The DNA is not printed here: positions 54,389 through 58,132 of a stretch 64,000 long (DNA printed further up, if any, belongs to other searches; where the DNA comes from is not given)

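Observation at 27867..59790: About 32 kb of peptidoglycan/MurNAc salvage genes tied to a SusC/SusD importer: a candidate peptidoglycan utilisation locus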

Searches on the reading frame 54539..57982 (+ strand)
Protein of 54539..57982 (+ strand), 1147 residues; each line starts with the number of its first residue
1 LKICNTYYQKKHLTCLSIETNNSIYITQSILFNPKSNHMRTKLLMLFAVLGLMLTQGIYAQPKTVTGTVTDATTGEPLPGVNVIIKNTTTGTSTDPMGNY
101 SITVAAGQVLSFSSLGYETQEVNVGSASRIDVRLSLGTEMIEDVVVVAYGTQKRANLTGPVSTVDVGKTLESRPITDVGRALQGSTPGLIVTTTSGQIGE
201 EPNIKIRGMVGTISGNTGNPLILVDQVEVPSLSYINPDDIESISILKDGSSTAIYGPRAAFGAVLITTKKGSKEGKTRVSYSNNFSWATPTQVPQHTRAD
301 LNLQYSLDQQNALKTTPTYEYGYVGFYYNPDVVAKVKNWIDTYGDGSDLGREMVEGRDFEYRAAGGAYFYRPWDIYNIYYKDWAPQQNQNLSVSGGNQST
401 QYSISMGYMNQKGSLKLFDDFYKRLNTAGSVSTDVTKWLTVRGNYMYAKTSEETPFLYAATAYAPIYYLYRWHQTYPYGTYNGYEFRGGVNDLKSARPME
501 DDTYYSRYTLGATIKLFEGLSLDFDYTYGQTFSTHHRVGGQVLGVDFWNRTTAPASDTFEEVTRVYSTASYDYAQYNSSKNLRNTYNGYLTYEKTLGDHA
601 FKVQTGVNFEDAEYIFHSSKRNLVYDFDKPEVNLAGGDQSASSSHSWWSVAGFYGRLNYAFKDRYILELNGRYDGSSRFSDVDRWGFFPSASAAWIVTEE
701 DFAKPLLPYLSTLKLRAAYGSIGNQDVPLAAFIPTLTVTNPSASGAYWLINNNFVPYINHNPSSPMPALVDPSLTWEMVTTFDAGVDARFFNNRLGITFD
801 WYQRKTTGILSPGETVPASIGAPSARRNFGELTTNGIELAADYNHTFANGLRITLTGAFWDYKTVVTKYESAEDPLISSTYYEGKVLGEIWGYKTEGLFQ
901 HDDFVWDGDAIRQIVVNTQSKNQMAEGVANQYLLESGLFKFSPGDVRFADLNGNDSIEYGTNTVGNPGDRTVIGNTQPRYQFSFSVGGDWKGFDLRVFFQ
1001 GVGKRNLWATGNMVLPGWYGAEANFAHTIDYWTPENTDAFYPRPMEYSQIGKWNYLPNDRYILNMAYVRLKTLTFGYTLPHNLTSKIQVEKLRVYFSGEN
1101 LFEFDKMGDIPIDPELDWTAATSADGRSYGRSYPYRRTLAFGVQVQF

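Call 4: search_protein_families(library=pfam, proteins=[window:54539-57982:+], max_evalue=0.001)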
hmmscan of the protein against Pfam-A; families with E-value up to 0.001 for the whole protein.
window:54539-57982:+ (1147 aa): 4 families
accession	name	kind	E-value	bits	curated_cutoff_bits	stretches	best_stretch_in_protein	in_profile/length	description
PF13715.12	CarbopepD_reg_2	-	1.2e-18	67.4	32.2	1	65-146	1-88/88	CarboxypepD_reg-like domain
PF07715.20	Plug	-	1.7e-15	57.9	23.9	1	157-263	5-107/107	TonB-dependent Receptor Plug Domain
PF00593.30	TonB_dep_Rec_b-barrel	-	4.1e-15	57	27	1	466-1004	18-397/436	TonB dependent receptor-like, beta-barrel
PF13620.12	CarboxypepD_reg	-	1.2e-12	48.4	32.3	1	64-134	1-81/82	Carboxypeptidase regulatory-like domain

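Call 6: search_protein_families(library=ncbifam, proteins=[window:54539-57982:+], max_evalue=0.001)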
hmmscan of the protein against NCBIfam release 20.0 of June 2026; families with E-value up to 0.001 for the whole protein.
window:54539-57982:+ (1147 aa): 2 families
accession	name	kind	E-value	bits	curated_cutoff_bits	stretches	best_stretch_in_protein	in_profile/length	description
TIGR04056.1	OMP_RagA_SusC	subfamily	2.4e-242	807.3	368.25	1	63-1147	1-981/981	SusC/RagA family TonB-linked outer membrane protein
TIGR04057.1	SusC_RagA_signa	signature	2.4e-15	56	46.2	1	239-269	1-31/31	SusC/RagA subfamily TonB-dependent outer membrane receptor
